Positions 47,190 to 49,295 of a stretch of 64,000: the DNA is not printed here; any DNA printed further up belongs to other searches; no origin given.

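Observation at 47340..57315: Two nonulosonic-acid synthase/CMP-transferase fusion proteins with swapped domain order in one operon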

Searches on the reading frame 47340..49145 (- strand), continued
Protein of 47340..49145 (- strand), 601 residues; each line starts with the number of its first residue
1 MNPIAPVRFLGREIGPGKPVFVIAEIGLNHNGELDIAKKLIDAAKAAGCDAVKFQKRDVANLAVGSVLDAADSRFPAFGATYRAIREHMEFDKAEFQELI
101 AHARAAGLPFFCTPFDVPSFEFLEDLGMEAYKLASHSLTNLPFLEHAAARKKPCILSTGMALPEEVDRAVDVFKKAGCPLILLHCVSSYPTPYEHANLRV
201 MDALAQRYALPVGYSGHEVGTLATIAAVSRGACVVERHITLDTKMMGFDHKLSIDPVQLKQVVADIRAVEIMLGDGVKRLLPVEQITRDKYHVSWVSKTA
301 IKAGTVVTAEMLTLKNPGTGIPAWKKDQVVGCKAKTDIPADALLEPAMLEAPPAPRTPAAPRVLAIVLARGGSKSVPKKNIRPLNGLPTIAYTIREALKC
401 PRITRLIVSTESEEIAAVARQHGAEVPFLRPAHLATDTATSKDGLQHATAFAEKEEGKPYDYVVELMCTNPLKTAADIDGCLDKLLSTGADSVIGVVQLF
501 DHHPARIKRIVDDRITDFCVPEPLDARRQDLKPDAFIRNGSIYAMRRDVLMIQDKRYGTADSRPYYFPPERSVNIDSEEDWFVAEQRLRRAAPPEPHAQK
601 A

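Call 41: find_encoding_contigs(protein=P0019, flank=10000, max_places=1)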
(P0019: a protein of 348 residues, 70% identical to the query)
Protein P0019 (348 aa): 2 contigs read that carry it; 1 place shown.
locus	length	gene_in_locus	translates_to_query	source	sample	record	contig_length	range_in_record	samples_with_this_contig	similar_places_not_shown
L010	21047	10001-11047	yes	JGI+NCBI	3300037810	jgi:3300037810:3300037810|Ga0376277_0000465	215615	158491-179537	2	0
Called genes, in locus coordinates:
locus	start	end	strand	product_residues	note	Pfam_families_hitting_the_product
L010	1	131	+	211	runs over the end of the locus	PF00117:GATase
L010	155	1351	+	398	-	-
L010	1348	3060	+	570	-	PF02348:CTP_transf_3, PF03102:NeuB, PF08666:SAF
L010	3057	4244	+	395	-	PF02350:Epimerase_2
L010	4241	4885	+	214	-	PF14602:Hexapep_2 (faint), PF17836:PglD_N (weak), PF25084:LbH_EIF2B, PF25087:GMPPB_C (faint), PF00132:Hexapep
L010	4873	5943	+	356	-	PF00571:CBS (weak), PF00483:NTP_transferase, PF12804:NTP_transf_3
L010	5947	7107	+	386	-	PF01041:DegT_DnrJ_EryC1, PF00155:Aminotran_1_2 (weak)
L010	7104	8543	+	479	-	-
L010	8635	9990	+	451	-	PF00535:Glycos_transf_2, PF12804:NTP_transf_3 (faint), PF13641:Glyco_tranf_2_3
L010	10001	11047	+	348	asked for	PF03102:NeuB, PF08666:SAF (faint)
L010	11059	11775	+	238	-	PF02348:CTP_transf_3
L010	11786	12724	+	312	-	PF00389:2-Hacid_dh, PF02826:2-Hacid_dh_C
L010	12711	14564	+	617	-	-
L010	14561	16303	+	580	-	PF13191:AAA_16 (faint), PF00664:ABC_membrane (weak), PF00005:ABC_tran, PF13304:AAA_21 (faint)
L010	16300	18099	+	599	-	-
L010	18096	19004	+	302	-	PF01073:3Beta_HSD (weak), PF01370:Epimerase, PF02719:Polysacc_synt_2, PF04321:RmlD_sub_bind, PF16363:GDP_Man_Dehyd, PF07993:NAD_binding_4 (weak)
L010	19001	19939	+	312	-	PF00535:Glycos_transf_2, PF10111:Glyco_tranf_2_2, PF13641:Glyco_tranf_2_3, PF13632:Glyco_trans_2_3 (weak)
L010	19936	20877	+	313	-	PF13489:Methyltransf_23, PF13649:Methyltransf_25, PF13847:Methyltransf_31, PF08241:Methyltransf_11, PF08242:Methyltransf_12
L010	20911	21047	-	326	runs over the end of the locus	PF04055:Radical_SAM, PF13186:SPASM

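Call 42: find_encoding_contigs(protein=P0063, flank=10000, max_places=1)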
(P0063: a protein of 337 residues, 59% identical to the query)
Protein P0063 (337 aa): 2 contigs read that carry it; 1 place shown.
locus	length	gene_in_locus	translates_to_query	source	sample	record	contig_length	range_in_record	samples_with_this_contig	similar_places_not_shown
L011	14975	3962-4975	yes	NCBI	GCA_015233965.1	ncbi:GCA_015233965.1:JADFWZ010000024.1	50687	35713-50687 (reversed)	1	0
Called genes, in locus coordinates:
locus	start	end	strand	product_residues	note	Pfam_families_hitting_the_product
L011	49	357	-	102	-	PF05016:ParE_toxin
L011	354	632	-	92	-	PF02604:PhdYeFM_antitox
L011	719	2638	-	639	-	PF13428:TPR_14 (faint)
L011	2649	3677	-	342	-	-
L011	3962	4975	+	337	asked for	PF03102:NeuB, PF08666:SAF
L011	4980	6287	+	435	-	PF00535:Glycos_transf_2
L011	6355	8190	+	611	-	PF13522:GATase_6, PF13537:GATase_7, PF00733:Asn_synthase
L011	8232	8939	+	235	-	PF02348:CTP_transf_3, PF12804:NTP_transf_3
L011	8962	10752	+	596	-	-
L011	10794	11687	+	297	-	PF13489:Methyltransf_23, PF08241:Methyltransf_11, PF08242:Methyltransf_12, PF13649:Methyltransf_25 (weak), PF13847:Methyltransf_31 (weak)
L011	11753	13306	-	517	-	-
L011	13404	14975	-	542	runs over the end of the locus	PF14691:Fer4_20, PF01262:AlaDh_PNT_C (faint), PF00070:Pyr_redox (faint), PF07992:Pyr_redox_2, PF13450:NAD_binding_8 (weak), PF13738:Pyr_redox_3 (weak), PF12838:Fer4_7 (weak), PF14697:Fer4_21 (weak), +1 more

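Call 43: find_encoding_contigs(protein=P0035, flank=10000, max_places=1)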
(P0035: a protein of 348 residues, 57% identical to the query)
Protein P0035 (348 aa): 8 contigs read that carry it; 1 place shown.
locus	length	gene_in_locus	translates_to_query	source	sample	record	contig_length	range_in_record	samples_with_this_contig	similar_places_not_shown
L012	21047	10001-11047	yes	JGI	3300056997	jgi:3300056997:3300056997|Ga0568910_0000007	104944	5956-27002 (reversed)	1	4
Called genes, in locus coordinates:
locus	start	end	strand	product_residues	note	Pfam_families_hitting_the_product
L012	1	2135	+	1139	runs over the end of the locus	-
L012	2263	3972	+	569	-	-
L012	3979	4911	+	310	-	PF01073:3Beta_HSD, PF01370:Epimerase, PF02719:Polysacc_synt_2, PF04321:RmlD_sub_bind, PF13460:NAD_binding_10, PF16363:GDP_Man_Dehyd, PF07993:NAD_binding_4 (weak)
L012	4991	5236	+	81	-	PF12728:HTH_17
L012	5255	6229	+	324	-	PF00106:adh_short (weak), PF01073:3Beta_HSD, PF01370:Epimerase, PF02719:Polysacc_synt_2, PF04321:RmlD_sub_bind, PF08659:KR (faint), PF16363:GDP_Man_Dehyd, PF07993:NAD_binding_4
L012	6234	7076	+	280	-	PF03721:UDPG_MGDP_dh_N, PF00984:UDPG_MGDP_dh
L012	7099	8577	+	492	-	PF01943:Polysacc_synt, PF03023:MurJ, PF13440:Polysacc_synt_3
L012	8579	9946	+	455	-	PF00535:Glycos_transf_2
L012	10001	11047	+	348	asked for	PF03102:NeuB, PF08666:SAF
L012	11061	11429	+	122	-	-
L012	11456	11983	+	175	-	PF02353:CMAS (weak), PF13489:Methyltransf_23, PF13847:Methyltransf_31, PF08241:Methyltransf_11, PF08242:Methyltransf_12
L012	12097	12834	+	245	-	PF02348:CTP_transf_3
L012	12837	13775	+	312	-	PF00389:2-Hacid_dh, PF02826:2-Hacid_dh_C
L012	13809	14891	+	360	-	PF07388:A-2_8-polyST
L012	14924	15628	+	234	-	PF13489:Methyltransf_23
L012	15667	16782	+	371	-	PF13439:Glyco_transf_4, PF13477:Glyco_trans_4_2, PF13579:Glyco_trans_4_4, PF00534:Glycos_transf_1, PF13692:Glyco_trans_1_4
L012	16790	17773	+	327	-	PF01135:PCMT (weak), PF02475:TRM5-TYW2_MTfase, PF05575:V_cholerae_RfbT, PF05050:Methyltransf_21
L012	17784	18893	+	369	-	PF13439:Glyco_transf_4, PF20706:GT4-conflict (weak), PF00534:Glycos_transf_1, PF13692:Glyco_trans_1_4, PF13524:Glyco_trans_1_2 (weak)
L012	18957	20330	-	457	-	PF13727:CoA_binding_3 (weak), PF02397:Bac_transf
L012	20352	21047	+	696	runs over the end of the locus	PF04932:Wzy_C, PF13431:TPR_17 (faint)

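Call 47: search_protein_families(library=pfam, proteins=[P0240, P0266, P0341, P0330, P0344, P0377, P0355, P0314], max_evalue=0.0001)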
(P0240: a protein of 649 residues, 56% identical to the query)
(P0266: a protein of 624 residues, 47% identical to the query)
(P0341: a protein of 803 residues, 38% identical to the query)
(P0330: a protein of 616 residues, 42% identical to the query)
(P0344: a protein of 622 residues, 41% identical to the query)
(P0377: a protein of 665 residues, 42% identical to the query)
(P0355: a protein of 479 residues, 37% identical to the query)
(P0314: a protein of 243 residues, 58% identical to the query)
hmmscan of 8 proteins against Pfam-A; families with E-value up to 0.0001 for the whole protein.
P0240 (649 aa): 8 families
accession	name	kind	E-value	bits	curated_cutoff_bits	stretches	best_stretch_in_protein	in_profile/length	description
PF03102.20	NeuB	-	2.3e-79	266.7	22.1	1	339-577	1-241/241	NeuB family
PF13489.12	Methyltransf_23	-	2.4e-21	76.6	27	1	92-243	12-163/164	Methyltransferase domain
PF08241.18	Methyltransf_11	-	2.4e-14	54.2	21.2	1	104-195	1-95/95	Methyltransferase domain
PF08242.18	Methyltransf_12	-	8.6e-13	49.3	30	1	104-193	1-98/98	Methyltransferase domain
PF13847.12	Methyltransf_31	-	1.8e-12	47.6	27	1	100-211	4-125/145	Methyltransferase domain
PF13649.12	Methyltransf_25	-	2.5e-11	44.6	27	1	104-191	2-97/97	Methyltransferase domain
PF08666.17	SAF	-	1.2e-10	42.2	21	1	593-648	3-62/63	SAF domain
PF07021.18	MetW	-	4.9e-07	30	21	1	92-180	5-95/193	Methionine biosynthesis protein MetW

P0266 (624 aa): 5 families
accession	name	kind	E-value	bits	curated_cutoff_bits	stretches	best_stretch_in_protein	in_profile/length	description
PF03102.20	NeuB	-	8.7e-71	238.6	22.1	1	314-551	1-240/241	NeuB family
PF00535.33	Glycos_transf_2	-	4.5e-24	85.7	23.3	1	9-128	1-119/168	Glycosyl transferase family 2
PF10111.15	Glyco_tranf_2_2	-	1.5e-09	38.2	27.3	1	17-114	11-107/276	Glycosyltransferase like family 2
PF13641.12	Glyco_tranf_2_3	-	3.3e-07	31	27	1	6-210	2-212/230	Glycosyltransferase like family 2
PF08666.17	SAF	-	5.3e-07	30.5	21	1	566-623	1-62/63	SAF domain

P0341 (803 aa): 7 families
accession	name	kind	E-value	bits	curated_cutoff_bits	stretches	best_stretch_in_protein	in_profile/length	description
PF03102.20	NeuB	-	7.9e-76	255.1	22.1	1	493-730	1-240/241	NeuB family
PF02348.25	CTP_transf_3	-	5.3e-35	121.6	22.6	1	221-428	2-206/217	Cytidylyltransferase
PF13419.12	HAD_2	-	6.4e-22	79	23.8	1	8-191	1-177/178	Haloacid dehalogenase-like hydrolase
PF00702.32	Hydrolase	-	2.5e-20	74.1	26.4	1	6-186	2-191/191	haloacid dehalogenase-like hydrolase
PF08666.17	SAF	-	2.7e-05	25.1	21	1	745-802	1-62/63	SAF domain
PF13242.12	Hydrolase_like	-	3.8e-05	24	22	0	149-193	4-49/75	HAD-hyrolase-like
PF12804.13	NTP_transf_3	-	5.2e-05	23.9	27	0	226-331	11-109/160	MobA-like NTP transferase domain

P0330 (616 aa): 3 families
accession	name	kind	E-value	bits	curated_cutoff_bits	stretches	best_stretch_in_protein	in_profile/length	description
PF03102.20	NeuB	-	7.9e-75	251.8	22.1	1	305-544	1-241/241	NeuB family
PF13489.12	Methyltransf_23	-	2.2e-11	44.2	27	1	92-220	20-154/164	Methyltransferase domain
PF08666.17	SAF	-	4.1e-11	43.7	21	1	562-616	5-63/63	SAF domain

P0344 (622 aa): 3 families
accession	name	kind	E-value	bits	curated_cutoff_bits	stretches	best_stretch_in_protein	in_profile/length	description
PF03102.20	NeuB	-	9.2e-95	317.1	22.1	1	309-550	1-241/241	NeuB family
PF04055.27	Radical_SAM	-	2.1e-20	74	29.5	1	4-143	26-165/166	Radical SAM superfamily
PF08666.17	SAF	-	2.2e-07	31.8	21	1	565-621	2-62/63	SAF domain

P0377 (665 aa): 4 families
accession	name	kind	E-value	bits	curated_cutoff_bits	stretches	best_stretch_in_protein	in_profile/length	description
PF03102.20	NeuB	-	3e-90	302.3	22.1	1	353-590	1-238/241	NeuB family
PF00551.24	Formyl_trans_N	-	2.4e-23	83.3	26.1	1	22-172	24-179/181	Formyl transferase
PF02911.23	Formyl_trans_C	-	2.3e-12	47.4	21.1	1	201-300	6-95/100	Formyl transferase, C-terminal domain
PF08666.17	SAF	-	8.4e-09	36.3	21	1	608-664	2-62/63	SAF domain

P0355 (479 aa): 3 families
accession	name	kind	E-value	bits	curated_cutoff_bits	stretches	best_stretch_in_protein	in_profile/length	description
PF02348.25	CTP_transf_3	-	1.2e-51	176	22.6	2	249-391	2-136/217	Cytidylyltransferase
PF01128.25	IspD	-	1.2e-11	45.2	27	1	247-378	1-126/221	2-C-methyl-D-erythritol 4-phosphate cytidylyltransferase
PF12804.13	NTP_transf_3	-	1.3e-08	35.6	27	0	250-310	2-62/160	MobA-like NTP transferase domain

P0314 (243 aa): 1 family
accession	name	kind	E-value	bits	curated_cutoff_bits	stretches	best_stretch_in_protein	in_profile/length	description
PF02348.25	CTP_transf_3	-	7e-21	75.5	22.6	1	9-141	2-126/217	Cytidylyltransferase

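Call 79: predict_structure(alignment_id=A1)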
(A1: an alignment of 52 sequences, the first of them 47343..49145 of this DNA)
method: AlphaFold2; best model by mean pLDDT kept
length: 601 residues; sequences in the alignment: 52
mean_pLDDT: 92.5   pTM: 0.67
mean pLDDT of the five models: 92.5, 92.4, 91.9, 91.6, 89.8
residues with pLDDT >= 90: 481; 70-90: 99; 50-70: 10; < 50: 11
segments of 3 or more residues with pLDDT < 50: 354-358, 596-601
pLDDT, mean of each block of 10 residues (from residue 1): 89 97 95 97 99 96 94 93 95 98 98 97 98 95 98 95 96 98 88 91 97 94 97 97 88 94 98 91 93 97 97 93 91 96 96 53 94 75 95 98 97 96 97 88 96 96 95 97 94 93 84 86 80 85 97 94 94 91 94 57 38
secondary structure, 60 per line:
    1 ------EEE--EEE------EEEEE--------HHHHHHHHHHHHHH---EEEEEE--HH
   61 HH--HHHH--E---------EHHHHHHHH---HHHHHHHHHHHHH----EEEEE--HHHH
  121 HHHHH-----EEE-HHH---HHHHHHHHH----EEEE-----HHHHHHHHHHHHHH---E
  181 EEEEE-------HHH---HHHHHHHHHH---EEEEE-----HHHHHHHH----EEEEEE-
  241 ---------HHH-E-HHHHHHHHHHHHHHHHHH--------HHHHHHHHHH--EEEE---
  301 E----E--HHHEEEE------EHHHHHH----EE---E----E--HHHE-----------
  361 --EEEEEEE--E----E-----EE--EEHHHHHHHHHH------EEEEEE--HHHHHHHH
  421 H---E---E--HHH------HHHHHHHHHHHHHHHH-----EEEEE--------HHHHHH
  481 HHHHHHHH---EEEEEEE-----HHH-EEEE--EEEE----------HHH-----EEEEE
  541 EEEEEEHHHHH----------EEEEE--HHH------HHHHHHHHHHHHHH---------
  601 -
elements in order: E7-9 E12-14 E21-25 H34-47 E51-56 H59-62 H65-68 H82-89 H93-105 E110-114 H117-125 E131-133 H141-149 E154-157 H163-176 E180-185 H199-208 E212-216 H222-229 E234-239 H256-273 H282-291 E294-297 E312-315 H323-328 E363-369 H389-398 E405-410 H413-421 H441-456 E462-466 H475-488 E492-498 E508-511 E514-517 E536-546 H547-551 E562-566 H578-591
